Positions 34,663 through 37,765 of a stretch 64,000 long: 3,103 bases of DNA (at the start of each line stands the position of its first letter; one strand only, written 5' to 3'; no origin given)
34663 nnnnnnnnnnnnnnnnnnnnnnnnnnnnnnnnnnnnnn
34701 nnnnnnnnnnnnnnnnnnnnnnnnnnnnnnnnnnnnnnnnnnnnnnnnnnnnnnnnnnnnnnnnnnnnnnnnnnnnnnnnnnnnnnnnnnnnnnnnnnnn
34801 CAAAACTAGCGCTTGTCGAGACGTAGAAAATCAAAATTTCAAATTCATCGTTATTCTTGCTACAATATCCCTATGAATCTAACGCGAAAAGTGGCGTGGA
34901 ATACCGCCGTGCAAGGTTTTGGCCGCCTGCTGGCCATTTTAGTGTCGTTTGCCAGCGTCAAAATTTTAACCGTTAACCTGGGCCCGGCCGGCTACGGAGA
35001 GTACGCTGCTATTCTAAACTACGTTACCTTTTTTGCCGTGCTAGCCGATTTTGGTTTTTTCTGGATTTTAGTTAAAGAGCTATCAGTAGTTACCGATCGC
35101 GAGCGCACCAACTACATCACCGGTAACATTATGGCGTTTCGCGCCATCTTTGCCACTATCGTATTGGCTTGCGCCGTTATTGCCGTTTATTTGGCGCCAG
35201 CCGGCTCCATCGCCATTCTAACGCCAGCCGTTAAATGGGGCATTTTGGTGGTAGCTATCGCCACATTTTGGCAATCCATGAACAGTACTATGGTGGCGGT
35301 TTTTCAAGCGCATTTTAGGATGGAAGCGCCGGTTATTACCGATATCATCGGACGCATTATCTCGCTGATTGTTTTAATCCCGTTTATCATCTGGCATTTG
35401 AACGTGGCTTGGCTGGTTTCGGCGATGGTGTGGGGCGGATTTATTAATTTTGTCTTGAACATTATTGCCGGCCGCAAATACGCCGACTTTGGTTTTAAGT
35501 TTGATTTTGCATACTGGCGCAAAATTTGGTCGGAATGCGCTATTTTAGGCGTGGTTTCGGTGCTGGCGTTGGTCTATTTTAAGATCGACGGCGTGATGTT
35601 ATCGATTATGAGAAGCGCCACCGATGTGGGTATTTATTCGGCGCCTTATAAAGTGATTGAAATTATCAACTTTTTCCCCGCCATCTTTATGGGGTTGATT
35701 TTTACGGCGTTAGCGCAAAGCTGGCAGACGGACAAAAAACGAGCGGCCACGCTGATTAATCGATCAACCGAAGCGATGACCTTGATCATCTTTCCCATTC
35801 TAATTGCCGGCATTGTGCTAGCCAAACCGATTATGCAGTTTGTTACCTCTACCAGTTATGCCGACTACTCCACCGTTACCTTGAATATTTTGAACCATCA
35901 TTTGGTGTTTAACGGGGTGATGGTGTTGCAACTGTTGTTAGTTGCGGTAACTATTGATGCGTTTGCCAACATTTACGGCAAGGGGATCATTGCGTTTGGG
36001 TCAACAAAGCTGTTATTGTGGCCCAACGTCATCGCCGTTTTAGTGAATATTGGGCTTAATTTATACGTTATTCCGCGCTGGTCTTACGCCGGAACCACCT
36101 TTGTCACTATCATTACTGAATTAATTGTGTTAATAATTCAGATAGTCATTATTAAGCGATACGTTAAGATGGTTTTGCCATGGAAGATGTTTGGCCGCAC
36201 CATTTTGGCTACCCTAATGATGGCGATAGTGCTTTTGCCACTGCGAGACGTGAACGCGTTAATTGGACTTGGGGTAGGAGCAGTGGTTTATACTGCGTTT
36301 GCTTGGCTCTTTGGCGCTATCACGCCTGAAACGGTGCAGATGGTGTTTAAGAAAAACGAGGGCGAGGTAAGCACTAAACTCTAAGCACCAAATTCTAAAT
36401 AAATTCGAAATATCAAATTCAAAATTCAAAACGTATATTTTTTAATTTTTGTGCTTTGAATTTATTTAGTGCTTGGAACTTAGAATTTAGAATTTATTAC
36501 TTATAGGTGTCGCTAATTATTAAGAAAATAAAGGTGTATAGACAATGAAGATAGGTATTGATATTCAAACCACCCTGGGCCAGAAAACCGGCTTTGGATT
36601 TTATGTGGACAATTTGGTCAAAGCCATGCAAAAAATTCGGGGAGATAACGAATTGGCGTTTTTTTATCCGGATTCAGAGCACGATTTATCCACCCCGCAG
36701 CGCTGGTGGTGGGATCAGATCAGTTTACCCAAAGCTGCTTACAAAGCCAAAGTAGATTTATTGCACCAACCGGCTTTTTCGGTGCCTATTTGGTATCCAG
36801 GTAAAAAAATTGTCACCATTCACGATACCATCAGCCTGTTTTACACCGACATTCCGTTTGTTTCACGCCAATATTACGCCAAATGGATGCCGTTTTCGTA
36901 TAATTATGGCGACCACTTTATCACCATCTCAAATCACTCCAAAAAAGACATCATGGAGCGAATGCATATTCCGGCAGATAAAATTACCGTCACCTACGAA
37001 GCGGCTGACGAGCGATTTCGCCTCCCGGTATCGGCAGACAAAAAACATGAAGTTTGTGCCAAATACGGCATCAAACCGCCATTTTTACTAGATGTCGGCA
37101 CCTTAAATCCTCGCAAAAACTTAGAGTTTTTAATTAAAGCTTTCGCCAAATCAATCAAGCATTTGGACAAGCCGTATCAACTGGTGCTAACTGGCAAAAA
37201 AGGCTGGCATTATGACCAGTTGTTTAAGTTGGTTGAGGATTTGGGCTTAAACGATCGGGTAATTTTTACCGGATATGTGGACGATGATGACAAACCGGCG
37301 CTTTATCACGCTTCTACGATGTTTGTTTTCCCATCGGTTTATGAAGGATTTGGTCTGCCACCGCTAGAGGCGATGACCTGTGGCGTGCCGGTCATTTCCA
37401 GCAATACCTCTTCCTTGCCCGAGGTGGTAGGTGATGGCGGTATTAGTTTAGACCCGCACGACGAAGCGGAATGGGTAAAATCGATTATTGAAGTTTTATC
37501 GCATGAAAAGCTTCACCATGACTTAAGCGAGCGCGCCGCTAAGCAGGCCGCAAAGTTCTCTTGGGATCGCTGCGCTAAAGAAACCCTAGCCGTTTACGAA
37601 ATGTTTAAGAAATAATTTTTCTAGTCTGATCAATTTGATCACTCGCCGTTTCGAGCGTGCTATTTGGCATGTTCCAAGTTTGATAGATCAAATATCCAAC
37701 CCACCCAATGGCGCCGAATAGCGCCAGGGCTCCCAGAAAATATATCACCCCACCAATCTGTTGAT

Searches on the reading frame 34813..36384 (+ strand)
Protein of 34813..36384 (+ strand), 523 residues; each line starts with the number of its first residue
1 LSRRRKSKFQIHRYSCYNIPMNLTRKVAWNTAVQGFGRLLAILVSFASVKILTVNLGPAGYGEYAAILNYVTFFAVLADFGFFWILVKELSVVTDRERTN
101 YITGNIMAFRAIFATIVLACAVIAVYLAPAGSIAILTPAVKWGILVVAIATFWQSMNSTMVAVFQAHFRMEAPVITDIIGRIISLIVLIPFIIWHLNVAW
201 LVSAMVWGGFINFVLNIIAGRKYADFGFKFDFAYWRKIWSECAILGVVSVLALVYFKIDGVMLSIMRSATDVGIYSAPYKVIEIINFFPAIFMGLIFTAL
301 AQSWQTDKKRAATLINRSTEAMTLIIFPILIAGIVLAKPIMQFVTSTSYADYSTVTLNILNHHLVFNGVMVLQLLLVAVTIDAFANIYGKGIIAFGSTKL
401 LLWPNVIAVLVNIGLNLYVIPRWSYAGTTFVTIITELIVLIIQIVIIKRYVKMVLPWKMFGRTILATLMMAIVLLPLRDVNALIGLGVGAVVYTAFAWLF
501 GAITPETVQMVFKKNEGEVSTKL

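Call 5: search_protein_families(library=ncbifam, proteins=[window:34813-36384:+], max_evalue=0.001)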
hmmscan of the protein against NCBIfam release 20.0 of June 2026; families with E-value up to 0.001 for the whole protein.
window:34813-36384:+ (523 aa): 2 families
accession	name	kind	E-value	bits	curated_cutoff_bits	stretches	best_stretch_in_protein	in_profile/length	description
NF041871.1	Wzx_EPS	equivalog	6.5e-09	35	800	1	36-513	10-473/492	exopolysaccharide biosynthesis flippase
NF050818.1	PolSacchBiosHfsF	equivalog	2.2e-07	30.3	700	1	44-500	19-460/468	polysaccharide biosynthesis protein HfsF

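Call 6: search_protein_families(library=pfam, proteins=[window:34813-36384:+], max_evalue=0.001)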
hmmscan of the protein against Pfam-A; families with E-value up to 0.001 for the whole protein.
window:34813-36384:+ (523 aa): 2 families
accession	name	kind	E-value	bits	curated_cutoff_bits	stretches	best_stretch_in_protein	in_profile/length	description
PF01943.22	Polysacc_synt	-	4.3e-26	92.4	28.2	1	23-291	1-260/274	Polysaccharide biosynthesis protein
PF13440.11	Polysacc_synt_3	-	6.7e-16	58.8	23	1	56-352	6-291/293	Polysaccharide biosynthesis protein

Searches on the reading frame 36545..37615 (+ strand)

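Call 5: search_protein_families(library=ncbifam, proteins=[window:36545-37615:+], max_evalue=0.001)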
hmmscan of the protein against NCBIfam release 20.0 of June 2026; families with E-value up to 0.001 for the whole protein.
window:36545-37615:+ (356 aa): 38 families (the best 25 are shown)
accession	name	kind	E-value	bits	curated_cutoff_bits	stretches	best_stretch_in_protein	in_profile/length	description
TIGR04047.1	MSMEG_0565_glyc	hypoth_equivalog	1e-28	100.5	259.85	1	114-352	131-372/373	MSMEG_0565 family glycosyltransferase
TIGR03999.1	thiol_BshA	equivalog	3.6e-27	95.3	273.7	1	97-353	119-372/375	N-acetyl-alpha-D-glucosaminyl L-malate synthase BshA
TIGR03449.1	mycothiol_MshA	equivalog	7e-27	94.3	462.5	1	123-353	166-402/406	D-inositol-3-phosphate glycosyltransferase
TIGR02149.1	glgA_Coryne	subfamily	9.7e-26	90.8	302.4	1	118-352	141-388/391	glycogen synthase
TIGR03088.1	stp2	hypoth_equivalog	6e-23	81.5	409.05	1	123-352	138-371/374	TIGR03088 family PEP-CTERM/XrtA system glycosyltransferase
NF050063.1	ProtGlycPglJ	equivalog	1.4e-22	80.4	500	1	95-348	119-360/363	N-acetylgalactosamine-N,N'-diacetylbacillosaminyl-diphospho-undecaprenol 4-alpha-N-acetylgalactosaminyltransferase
TIGR04157.1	glyco_rSAM_CFB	subfamily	1.5e-20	73.6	400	1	119-301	167-345/406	TIGR04157 family glycosyltransferase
NF038295.1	EPS_HpsP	equivalog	3.2e-20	72.5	550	1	162-353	189-386/388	hormogonium polysaccharide biosynthesis glycosyltransferase HpsP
NF041010.1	glycosy_Agl16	equivalog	3.4e-20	72.2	575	1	123-353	135-350/352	glycosylation protein Agl16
NF041876.1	EPS_EpsE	equivalog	3.5e-17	62.7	400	1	181-345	217-387/389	exopolysaccharide biosynthesis GT4 family glycosyltransferase EpsE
TIGR04063.1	stp3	hypoth_equivalog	2.5e-16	59.5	442.05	1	122-353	158-394/397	TIGR04063 family PEP-CTERM/XrtA system glycosyltransferase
NF038255.1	exopoly_VpsD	equivalog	1.3e-14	53.8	300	1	61-289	93-315/381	VpsD family glycosyltransferase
NF038298.1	EPS_HpsO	equivalog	1.1e-13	50.8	575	1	162-353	183-386/388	hormogonium polysaccharide biosynthesis glycosyltransferase HpsO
NF053513.1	Gtran_IagA_BgsA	equivalog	4e-13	49.1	460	1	109-353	93-330/333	LTA glycolipid anchor biosynthesis glycosyltransferase, IagA/BgsA family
NF053787.1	GlcN_PG_synth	equivalog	4.3e-13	48.9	480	1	181-353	200-358/361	N-acetylglucosaminyl phosphatidylglycerol synthase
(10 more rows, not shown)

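Call 6: search_protein_families(library=pfam, proteins=[window:36545-37615:+], max_evalue=0.001)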
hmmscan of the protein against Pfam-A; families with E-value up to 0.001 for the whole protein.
window:36545-37615:+ (356 aa): 5 families
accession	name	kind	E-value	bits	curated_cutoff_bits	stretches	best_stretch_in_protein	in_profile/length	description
PF00534.26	Glycos_transf_1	-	2.6e-43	148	26.4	1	177-333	14-171/172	Glycosyl transferases group 1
PF13692.12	Glyco_trans_1_4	-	3.5e-33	115.3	27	1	181-319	4-141/142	Glycosyl transferases group 1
PF20706.3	GT4-conflict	-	1.4e-13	51.1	26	1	184-346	203-384/385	Family 4 Glycosyltransferase in conflict systems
PF13439.12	Glyco_transf_4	-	1.3e-08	35.5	28.5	1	50-155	53-167/170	Glycosyltransferase Family 4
PF13524.12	Glyco_trans_1_2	-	5.7e-07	30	25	1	198-348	7-143/144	Glycosyl transferase-like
